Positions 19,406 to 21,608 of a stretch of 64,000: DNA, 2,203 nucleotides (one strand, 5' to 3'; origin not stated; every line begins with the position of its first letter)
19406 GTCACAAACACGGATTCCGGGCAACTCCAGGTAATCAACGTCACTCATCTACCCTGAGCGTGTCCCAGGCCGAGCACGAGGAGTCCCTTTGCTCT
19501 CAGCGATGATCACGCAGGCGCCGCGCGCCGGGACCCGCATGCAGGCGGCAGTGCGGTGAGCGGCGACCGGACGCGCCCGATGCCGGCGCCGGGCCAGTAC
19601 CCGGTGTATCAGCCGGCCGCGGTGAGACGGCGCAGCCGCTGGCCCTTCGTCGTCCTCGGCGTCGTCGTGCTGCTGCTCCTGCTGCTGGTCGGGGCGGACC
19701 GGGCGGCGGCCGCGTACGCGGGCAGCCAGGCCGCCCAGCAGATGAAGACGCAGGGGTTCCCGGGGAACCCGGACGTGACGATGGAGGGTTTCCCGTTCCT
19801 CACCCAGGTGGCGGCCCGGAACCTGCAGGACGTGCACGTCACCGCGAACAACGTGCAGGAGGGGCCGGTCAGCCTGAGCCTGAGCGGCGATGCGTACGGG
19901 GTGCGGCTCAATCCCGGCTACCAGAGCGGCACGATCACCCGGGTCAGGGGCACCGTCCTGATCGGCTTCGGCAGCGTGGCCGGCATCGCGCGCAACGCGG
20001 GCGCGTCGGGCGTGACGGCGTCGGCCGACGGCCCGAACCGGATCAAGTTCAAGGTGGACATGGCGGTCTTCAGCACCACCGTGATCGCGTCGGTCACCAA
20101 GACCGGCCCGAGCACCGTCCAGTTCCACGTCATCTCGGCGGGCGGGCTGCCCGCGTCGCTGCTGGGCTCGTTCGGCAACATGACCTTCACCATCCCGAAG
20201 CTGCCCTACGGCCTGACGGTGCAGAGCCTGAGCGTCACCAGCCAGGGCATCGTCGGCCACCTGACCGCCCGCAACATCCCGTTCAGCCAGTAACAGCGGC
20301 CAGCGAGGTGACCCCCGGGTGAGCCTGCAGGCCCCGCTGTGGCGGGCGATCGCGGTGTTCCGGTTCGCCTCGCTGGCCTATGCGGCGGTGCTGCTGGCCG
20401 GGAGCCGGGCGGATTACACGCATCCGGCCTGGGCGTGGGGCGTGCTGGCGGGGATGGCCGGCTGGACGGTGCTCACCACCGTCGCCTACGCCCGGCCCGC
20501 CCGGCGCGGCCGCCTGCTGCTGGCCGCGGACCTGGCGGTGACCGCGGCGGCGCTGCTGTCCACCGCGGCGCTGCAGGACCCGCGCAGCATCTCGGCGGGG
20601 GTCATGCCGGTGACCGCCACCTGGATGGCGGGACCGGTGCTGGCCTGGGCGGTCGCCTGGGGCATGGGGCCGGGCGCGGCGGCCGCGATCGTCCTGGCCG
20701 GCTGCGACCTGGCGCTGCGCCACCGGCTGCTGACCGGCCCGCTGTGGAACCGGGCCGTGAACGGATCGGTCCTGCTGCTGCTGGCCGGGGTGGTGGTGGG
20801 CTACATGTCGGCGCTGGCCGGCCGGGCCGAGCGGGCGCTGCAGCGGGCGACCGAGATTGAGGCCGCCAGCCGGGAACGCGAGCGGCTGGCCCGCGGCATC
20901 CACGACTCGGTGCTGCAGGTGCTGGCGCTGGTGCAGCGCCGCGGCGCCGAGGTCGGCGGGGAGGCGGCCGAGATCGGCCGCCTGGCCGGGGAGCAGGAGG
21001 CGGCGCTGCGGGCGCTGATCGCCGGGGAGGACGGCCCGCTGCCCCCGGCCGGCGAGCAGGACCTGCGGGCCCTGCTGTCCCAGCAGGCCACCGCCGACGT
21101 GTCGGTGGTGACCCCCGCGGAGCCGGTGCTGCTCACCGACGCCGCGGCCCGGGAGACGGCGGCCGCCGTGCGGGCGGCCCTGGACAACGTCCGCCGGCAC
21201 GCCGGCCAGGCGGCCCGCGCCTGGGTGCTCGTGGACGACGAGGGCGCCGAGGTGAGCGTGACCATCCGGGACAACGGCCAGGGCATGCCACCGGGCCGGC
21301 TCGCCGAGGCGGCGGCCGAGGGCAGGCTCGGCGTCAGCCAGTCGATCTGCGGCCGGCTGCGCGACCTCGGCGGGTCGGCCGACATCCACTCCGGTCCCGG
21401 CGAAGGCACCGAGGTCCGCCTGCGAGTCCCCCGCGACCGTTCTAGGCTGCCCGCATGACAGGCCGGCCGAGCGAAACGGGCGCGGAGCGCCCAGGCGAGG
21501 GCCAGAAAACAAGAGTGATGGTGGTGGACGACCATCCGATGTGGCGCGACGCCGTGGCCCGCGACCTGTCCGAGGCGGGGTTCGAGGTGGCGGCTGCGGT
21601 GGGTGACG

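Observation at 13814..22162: Rv1747-like FHA-FHA-ABC exporter divergent from a beta-propeller Ser/Thr kinase, followed by DUF2993 (LmeA-like) and a two-component system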

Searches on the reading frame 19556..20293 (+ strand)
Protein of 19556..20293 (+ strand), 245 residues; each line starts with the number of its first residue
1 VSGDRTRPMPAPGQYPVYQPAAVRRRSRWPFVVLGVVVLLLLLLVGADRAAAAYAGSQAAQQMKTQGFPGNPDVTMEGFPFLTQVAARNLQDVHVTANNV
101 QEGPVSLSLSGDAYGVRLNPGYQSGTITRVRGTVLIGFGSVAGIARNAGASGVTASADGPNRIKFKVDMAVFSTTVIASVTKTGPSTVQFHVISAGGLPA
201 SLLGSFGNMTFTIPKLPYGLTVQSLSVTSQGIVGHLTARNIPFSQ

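Call 8: search_protein_families(library=pfam, proteins=[window:19556-20293:+], max_evalue=0.01)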
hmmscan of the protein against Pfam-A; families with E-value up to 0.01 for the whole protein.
window:19556-20293:+ (245 aa): 1 family
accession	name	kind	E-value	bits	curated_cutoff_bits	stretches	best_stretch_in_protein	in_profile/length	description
PF11209.13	LmeA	-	3.3e-20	73.5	27.3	1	46-235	1-215/217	LmeA-like phospholipid-binding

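Call 25: search_protein_families(library=ncbifam, proteins=[window:19556-20293:+], max_evalue=0.001)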
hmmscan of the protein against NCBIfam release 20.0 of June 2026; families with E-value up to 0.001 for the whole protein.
window:19556-20293:+ (245 aa): 1 family
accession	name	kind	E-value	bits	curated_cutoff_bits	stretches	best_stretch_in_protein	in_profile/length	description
NF038021.1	mannan_LmeA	exception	1.3e-07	31.3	325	1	34-105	8-80/264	mannan chain length control protein LmeA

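Call 26: search_solved_structures(query=window:19556-20293:+, max_evalue=1)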
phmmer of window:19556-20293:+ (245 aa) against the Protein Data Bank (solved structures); distinct sequences matched with E-value up to 1: 0.

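Call 31: find_related_loci(query=A1, collection=genome_contigs, flank=10000)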
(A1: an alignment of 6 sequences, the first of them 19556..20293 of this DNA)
Query A1 (245 aa) in genome_contigs; peptide patterns used: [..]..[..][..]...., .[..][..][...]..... (x = any residue, [..] = any of these).
599 stretches matched a pattern (row limit reached: there are more); 505 encode a relative of the query (tblastn E <= 1e-3); the best 80 are kept; 80 distinct loci.
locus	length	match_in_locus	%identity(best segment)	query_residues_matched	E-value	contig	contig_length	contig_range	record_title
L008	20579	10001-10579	55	53-245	9e-67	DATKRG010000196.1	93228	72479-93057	MAG TPA_asm: Streptosporangiaceae bacterium isolate SMAG_U14022 k141_714795, whole genome shotgun sequence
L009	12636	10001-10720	51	1-245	2e-66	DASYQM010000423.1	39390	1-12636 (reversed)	MAG TPA_asm: Streptosporangiaceae bacterium isolate SMAG_U4485 k141_1553443, whole genome shotgun sequence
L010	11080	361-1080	50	1-245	9e-64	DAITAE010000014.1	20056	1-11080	MAG TPA_asm: Streptosporangiaceae bacterium isolate CTOTU27891 NODE_355_length_20056_cov_6.383981, whole genome shotgun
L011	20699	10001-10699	48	6-245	7e-58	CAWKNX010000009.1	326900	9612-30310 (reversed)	MAG: uncultured Actinomycetota bacterium isolate MFD00991.bin.1.10 genome assembly, contig: contig_23930, whole genome s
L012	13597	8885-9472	54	48-245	3e-56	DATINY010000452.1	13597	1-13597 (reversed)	MAG TPA_asm: Streptosporangiaceae bacterium isolate SMAG_U15809 k141_1600404, whole genome shotgun sequence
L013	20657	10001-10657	45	29-245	2e-53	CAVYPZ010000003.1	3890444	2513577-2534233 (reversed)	MAG: uncultured Actinomycetes bacterium isolate MFD05512.bin.1.277 genome assembly, contig: contig_2045, whole genome sh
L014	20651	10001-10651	43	29-243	1e-51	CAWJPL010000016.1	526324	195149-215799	MAG: uncultured Actinomycetes bacterium isolate MFD04463.bin.2.104 genome assembly, contig: contig_30667, whole genome s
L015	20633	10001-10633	48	31-245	4e-51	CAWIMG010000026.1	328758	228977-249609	MAG: uncultured Actinomycetes bacterium isolate MFD04428.bin.2.23 genome assembly, contig: contig_34756, whole genome sh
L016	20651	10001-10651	43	29-243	1e-46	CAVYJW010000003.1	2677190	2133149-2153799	MAG: uncultured Actinomycetes bacterium isolate MFD05580.bin.2.4 genome assembly, contig: contig_1534, whole genome shot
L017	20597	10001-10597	42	47-243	5e-46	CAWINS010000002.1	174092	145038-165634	MAG: uncultured Actinomycetes bacterium isolate MFD01213.bin.2.10 genome assembly, contig: contig_10239, whole genome sh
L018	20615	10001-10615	42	48-243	8e-46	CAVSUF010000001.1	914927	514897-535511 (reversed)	MAG: uncultured Actinomycetota bacterium isolate MFD02671.bin.2.19 genome assembly, contig: contig_11022, whole genome s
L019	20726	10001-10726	39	8-243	1e-45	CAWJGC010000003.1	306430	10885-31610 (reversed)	MAG: uncultured Actinomycetota bacterium isolate MFD05377.bin.2.79 genome assembly, contig: contig_12924, whole genome s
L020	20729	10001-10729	38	3-243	7e-46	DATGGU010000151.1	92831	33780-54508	MAG TPA_asm: Streptosporangiaceae bacterium isolate SMAG_U9762 k141_235922, whole genome shotgun sequence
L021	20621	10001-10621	42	33-243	2e-45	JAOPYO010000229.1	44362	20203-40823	MAG: Actinomycetes bacterium isolate RYN_229 scaffold_2782415, whole genome shotgun sequence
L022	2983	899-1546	41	29-245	2e-45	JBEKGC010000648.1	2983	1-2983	MAG: Streptosporangiaceae bacterium isolate SPRUCE 244 SPRUCE_244_648, whole genome shotgun sequence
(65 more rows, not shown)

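Call 48: find_homologous_proteins(query=window:19556-20293:+, max_evalue=0.00001)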
Query window:19556-20293:+ (245 aa): 217 proteins with E <= 0.00001 among 5081 candidates; the best 120 are listed.
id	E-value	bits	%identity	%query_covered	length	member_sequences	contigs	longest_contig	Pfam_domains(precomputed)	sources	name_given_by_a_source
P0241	1.2e-150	517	98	100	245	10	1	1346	PF11209.14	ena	-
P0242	1.1e-129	449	88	97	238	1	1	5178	PF11209.14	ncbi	-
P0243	5.4e-128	443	87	97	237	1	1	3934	PF11209.14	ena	-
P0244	2.0e-123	428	83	97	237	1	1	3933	PF11209.14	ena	-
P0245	1.1e-110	387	74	100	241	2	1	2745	PF11209.14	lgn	-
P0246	2.7e-104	366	69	100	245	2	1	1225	PF11209.14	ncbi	-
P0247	3.1e-98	346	67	100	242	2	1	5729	PF11209.14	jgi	jgi:hypothetical protein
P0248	1.9e-96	340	64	100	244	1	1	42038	PF11209.14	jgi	jgi:hypothetical protein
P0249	3.1e-95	336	68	76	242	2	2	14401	PF11209.14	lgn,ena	-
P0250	1.9e-92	327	74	81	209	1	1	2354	PF11209.14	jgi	jgi:hypothetical protein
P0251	1.5e-90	321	61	100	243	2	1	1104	PF11209.14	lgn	-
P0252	7.4e-85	302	63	81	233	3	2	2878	PF11209.14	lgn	-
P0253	5.0e-84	299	65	75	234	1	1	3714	PF11209.14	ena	-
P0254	1.7e-83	298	58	100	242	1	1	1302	PF11209.14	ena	-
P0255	1.1e-81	292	57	99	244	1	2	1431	PF11209.14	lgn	-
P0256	2.3e-81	291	59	76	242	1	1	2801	PF11209.14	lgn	-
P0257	3.2e-81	290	61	87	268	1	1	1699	PF11209.14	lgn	-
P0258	2.8e-80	287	55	100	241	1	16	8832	PF11209.14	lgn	-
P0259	1.6e-77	278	61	75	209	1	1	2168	PF11209.14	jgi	jgi:hypothetical protein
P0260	6.5e-77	276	55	100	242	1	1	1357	PF11209.14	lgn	-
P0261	1.7e-75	272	55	100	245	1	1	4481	PF11209.14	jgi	jgi:LmeA-like phospholipid-binding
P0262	3.2e-74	267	58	79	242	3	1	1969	PF11209.14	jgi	jgi:DUF2993 family protein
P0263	3.6e-73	264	57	81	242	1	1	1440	PF11209.14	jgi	jgi:LmeA-like phospholipid-binding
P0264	9.7e-73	263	56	79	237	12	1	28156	PF11209.14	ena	-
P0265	1.0e-72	262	57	81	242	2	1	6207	PF11209.14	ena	-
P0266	3.6e-72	261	55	89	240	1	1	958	PF11209.14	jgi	jgi:hypothetical protein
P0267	5.9e-72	260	55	79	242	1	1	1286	PF11209.14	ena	-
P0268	1.3e-71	259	55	81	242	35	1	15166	PF11209.14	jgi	-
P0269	1.5e-71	259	51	100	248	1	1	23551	PF11209.14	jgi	jgi:LmeA-like phospholipid-binding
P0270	2.8e-71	258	51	100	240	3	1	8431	PF11209.14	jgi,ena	-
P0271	4.3e-71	257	51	100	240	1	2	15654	PF11209.14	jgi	jgi:DUF2993 family protein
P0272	1.6e-70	255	55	100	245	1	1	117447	PF11209.14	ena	-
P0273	3.8e-70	254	53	100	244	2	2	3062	PF11209.14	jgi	jgi:LmeA-like phospholipid-binding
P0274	6.1e-70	253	52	100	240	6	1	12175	PF11209.14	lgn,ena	-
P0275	4.7e-69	250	51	100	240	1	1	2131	PF11209.14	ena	-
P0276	5.5e-69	250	56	80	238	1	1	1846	PF11209.14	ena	-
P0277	1.2e-68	249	53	81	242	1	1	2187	PF11209.14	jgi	jgi:hypothetical protein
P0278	3.2e-68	248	51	100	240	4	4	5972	PF11209.14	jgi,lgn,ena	-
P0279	4.8e-68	247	51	100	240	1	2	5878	PF11209.14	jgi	-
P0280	1.4e-67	246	50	100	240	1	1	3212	PF11209.14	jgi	jgi:hypothetical protein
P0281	6.7e-67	243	51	100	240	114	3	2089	PF11209.14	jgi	jgi:LmeA-like phospholipid-binding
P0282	1.9e-65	239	54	79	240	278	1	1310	PF11209.14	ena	-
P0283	7.9e-63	230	51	98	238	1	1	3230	PF11209.14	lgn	-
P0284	4.6e-62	228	48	97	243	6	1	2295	PF11209.14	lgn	-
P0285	6.4e-61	224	49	100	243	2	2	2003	PF11209.14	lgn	-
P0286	2.9e-57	212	47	90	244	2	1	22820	PF11209.14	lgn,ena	-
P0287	7.5e-57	211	47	80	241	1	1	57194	PF11209.14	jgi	jgi:DUF2993 family protein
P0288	6.9e-55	204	44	100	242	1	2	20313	PF11209.14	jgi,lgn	jgi:hypothetical protein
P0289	1.4e-54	203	48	81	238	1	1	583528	PF11209.14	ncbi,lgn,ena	-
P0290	2.3e-54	202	47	88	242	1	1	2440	PF11209.14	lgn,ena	-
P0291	8.2e-54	201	50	81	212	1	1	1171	PF11209.14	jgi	jgi:hypothetical protein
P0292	2.7e-52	196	49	75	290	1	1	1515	PF11209.14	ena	-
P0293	3.7e-52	195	46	89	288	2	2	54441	PF11209.14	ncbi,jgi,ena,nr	ncbi:MAG: DUF2993 domain-containing protein [Streptosporangiaceae bacterium]|nr:DUF2993 domain-conta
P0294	4.9e-52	195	43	77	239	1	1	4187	PF11209.14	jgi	jgi:LmeA-like phospholipid-binding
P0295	6.4e-52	194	45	81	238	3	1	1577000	PF11209.14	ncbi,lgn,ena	-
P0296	9.0e-52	194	57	70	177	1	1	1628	PF11209.14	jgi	jgi:hypothetical protein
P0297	1.5e-51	193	47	81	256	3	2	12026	PF11209.14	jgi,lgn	jgi:hypothetical protein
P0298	1.5e-51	193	44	97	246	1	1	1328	PF11209.14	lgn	-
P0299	2.0e-51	193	46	91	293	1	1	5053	PF11209.14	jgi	jgi:hypothetical protein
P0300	2.0e-51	193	45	79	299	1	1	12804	PF11209.14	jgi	jgi:hypothetical protein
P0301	2.3e-51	193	47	85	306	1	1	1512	PF11209.14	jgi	jgi:hypothetical protein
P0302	3.0e-51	192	46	85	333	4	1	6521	PF02095.22,PF11209.14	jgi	jgi:hypothetical protein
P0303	5.1e-51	191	44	77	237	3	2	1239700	PF11209.14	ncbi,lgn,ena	-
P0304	1.5e-50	190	51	81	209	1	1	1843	PF11209.14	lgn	-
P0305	1.8e-50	190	47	88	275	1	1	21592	PF11209.14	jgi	jgi:hypothetical protein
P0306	2.3e-50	189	45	91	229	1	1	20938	PF11209.14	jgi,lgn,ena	-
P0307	2.5e-50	189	47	81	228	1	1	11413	PF11209.14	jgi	jgi:LmeA-like phospholipid-binding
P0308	2.6e-50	189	42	77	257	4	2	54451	PF11209.14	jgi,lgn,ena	-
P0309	5.2e-50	188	43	88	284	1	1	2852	PF11209.14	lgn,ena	-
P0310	6.1e-50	188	47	81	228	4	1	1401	PF11209.14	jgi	-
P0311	1.0e-49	187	46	81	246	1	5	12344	PF11209.14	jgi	jgi:hypothetical protein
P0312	3.6e-49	185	46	81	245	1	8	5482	PF11209.14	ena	-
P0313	3.6e-49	185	46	81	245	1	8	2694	PF11209.14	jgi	jgi:hypothetical protein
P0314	1.0e-48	184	43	81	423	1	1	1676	PF01391.24,PF11209.14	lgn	-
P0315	2.2e-48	183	43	97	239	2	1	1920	PF11209.14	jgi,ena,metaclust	metaclust:\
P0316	6.5e-48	181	46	92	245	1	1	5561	PF11209.14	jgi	jgi:LmeA-like phospholipid-binding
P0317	1.1e-47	181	46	91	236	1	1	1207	PF11209.14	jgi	jgi:hypothetical protein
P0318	1.4e-47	180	44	81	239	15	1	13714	PF11209.14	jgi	jgi:LmeA-like phospholipid-binding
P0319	1.8e-47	180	45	81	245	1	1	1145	PF11209.14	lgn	-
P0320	1.9e-47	180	61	48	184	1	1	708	PF11209.14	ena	-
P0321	2.5e-47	179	41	98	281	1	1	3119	PF11209.14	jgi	jgi:hypothetical protein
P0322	2.8e-47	179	43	93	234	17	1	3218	PF11209.14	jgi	jgi:hypothetical protein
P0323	4.9e-47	178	43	88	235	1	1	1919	PF11209.14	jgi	jgi:hypothetical protein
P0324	5.0e-47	178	61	47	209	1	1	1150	PF11209.14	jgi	-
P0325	6.6e-47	178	40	98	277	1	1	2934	PF11209.14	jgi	jgi:hypothetical protein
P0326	9.2e-47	178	44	91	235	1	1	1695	PF11209.14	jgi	jgi:hypothetical protein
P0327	1.0e-46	177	41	100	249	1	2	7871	PF11209.14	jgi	jgi:LmeA-like phospholipid-binding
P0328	1.4e-46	177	43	77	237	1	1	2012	PF11209.14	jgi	jgi:hypothetical protein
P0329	1.4e-46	177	44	88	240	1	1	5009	PF11209.14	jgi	jgi:DUF2993 family protein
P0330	2.0e-46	176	41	76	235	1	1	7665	PF11209.14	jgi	jgi:hypothetical protein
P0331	2.4e-46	176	43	81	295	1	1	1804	PF11209.14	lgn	-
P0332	2.9e-46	176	42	82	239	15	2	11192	PF11209.14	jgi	jgi:LmeA-like phospholipid-binding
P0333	3.6e-46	176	39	98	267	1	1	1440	PF11209.14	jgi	jgi:hypothetical protein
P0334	1.3e-45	174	41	92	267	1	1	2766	PF11209.14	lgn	-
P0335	2.5e-45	173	45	81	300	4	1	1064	PF11209.14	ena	-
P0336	3.8e-45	172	41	76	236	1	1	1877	PF11209.14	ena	-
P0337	5.0e-45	172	44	82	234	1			PF11209.14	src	-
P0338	5.2e-45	172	45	82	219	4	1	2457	PF11209.14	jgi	-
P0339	5.6e-45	172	43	88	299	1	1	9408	PF11209.14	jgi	jgi:Cu/Zn superoxide dismutase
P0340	6.3e-45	172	42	81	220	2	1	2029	PF11209.14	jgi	-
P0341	1.0e-44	171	42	81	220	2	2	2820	PF11209.14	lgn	-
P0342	1.6e-44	170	43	77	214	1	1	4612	PF11209.14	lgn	-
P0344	3.3e-44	169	42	94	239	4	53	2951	PF11209.14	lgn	-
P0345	4.1e-44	169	39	77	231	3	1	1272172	PF11209.14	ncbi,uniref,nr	ncbi:LmeA family phospholipid-binding protein [Actinomadura xylanilytica]|uniref:LmeA family phospho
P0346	4.2e-44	169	42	81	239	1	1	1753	PF11209.14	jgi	jgi:hypothetical protein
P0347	4.3e-44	169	39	76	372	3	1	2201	PF11209.14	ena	-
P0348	8.5e-44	168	44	81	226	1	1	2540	PF11209.14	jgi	jgi:hypothetical protein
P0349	1.6e-43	167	43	87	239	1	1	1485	PF11209.14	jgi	jgi:LmeA-like phospholipid-binding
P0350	2.9e-43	166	39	72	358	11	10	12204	PF11209.14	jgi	jgi:hypothetical protein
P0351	3.3e-43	166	42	97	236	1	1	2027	PF11209.14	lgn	-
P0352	6.6e-43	165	42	87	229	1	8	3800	PF11209.14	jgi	jgi:hypothetical protein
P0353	1.1e-42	164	42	82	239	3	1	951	PF11209.14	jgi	-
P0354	1.5e-42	164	39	72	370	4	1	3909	PF11209.14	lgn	-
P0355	3.1e-42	163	37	77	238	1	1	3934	PF11209.14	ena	-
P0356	4.9e-42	162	43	81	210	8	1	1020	PF11209.14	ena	-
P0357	4.9e-42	162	41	100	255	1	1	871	PF11209.14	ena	-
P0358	5.9e-42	162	38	76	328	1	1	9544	PF11209.14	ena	-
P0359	6.4e-42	162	44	80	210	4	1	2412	PF11209.14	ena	-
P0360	8.1e-42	161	40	81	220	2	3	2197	PF11209.14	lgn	-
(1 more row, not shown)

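Call 59: predict_structure(alignment_id=A2)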
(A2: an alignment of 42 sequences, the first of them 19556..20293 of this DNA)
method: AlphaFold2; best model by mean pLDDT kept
length: 245 residues; sequences in the alignment: 42
mean_pLDDT: 81.4   pTM: 0.65
mean pLDDT of the five models: 81.4, 79.9, 79.8, 79.7, 76.4
residues with pLDDT >= 90: 43; 70-90: 173; 50-70: 26; < 50: 3
segments of 3 or more residues with pLDDT < 50: none
pLDDT, mean of each block of 10 residues (from residue 1): 54 56 65 90 85 84 82 81 79 86 82 88 88 90 81 88 87 87 86 81 75 79 90 92 81
secondary structure, 60 per line:
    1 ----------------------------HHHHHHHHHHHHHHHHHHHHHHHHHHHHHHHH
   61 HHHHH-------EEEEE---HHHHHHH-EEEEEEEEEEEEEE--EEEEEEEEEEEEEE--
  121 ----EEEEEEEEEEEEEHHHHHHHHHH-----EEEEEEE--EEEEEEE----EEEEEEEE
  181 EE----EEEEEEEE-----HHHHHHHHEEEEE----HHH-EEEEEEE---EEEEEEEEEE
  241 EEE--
elements in order: H29-65 E73-77 H81-87 E89-102 E105-118 E125-137 H138-147 E153-159 E162-168 E173-182 E187-194 H200-207 E208-212 E221-227 E231-243

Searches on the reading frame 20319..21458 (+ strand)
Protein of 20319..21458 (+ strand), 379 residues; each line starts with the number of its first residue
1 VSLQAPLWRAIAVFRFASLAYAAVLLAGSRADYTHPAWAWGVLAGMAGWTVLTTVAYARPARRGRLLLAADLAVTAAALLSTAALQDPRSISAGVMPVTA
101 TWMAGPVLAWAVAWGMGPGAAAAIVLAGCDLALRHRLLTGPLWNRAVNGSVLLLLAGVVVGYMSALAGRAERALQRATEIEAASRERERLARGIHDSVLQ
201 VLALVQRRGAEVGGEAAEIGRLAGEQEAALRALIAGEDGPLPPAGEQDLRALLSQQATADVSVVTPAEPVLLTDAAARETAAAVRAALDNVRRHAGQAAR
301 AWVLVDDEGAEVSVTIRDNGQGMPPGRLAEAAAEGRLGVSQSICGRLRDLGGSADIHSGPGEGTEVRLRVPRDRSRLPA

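Call 8: search_protein_families(library=pfam, proteins=[window:20319-21458:+], max_evalue=0.01)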
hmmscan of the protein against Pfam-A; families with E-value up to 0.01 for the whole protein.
window:20319-21458:+ (379 aa): 3 families
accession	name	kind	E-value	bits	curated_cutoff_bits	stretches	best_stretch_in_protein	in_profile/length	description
PF19354.4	DUF5931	-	1.4e-25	90.6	27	1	1-174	6-174/175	Family of unknown function (DUF5931)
PF02518.31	HATPase_c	-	4.5e-14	53.3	26.4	1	283-373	9-110/111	Histidine kinase-, DNA gyrase B-, and HSP90-like ATPase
PF07730.19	HisKA_3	-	0.0013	19.7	24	1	186-206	1-21/68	Histidine kinase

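Call 25: search_protein_families(library=ncbifam, proteins=[window:20319-21458:+], max_evalue=0.001)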
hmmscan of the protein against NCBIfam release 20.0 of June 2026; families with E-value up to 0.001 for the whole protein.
window:20319-21458:+ (379 aa): 9 families
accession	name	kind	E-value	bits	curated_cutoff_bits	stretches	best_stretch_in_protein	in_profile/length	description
NF047322.1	HK_morpho_MacS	equivalog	4.9e-134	447.1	300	1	3-371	2-367/367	MacS family sensor histidine kinase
NF052443.1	SensHisKinMctS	equivalog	5.5e-10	38.2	700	1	283-373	363-449/457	two-component system sensor histidine kinase MctS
NF047786.1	his_kin_MadS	equivalog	4.6e-06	26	500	1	169-371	213-434/434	MadS family sensor histidine kinase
NF007896.0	PRK10600.1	equivalog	9.3e-06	24.5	578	1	282-370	501-583/598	nitrate/nitrite two-component system sensor histidine kinase NarX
NF052531.1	Strep_LiaS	equivalog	1.3e-05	24.6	450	0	288-371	249-326/328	envelope stress sensor histidine kinase LiaS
NF008184.0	PRK10935.1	equivalog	2.7e-05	23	553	0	281-373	473-560/565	nitrate/nitrite two-component system sensor histidine kinase NarQ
NF010076.0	PRK13557.1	subfamily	4.5e-05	22.1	631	1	157-374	179-396/540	histidine kinase famiy protein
NF008649.0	PRK11644.1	equivalog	0.00045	19.1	408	1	286-372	419-496/499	signal transduction histidine-protein kinase/phosphatase UhpB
NF040691.1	MtrAB_MtrB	equivalog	0.00085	18.5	450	0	253-373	362-493/507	MtrAB system histidine kinase MtrB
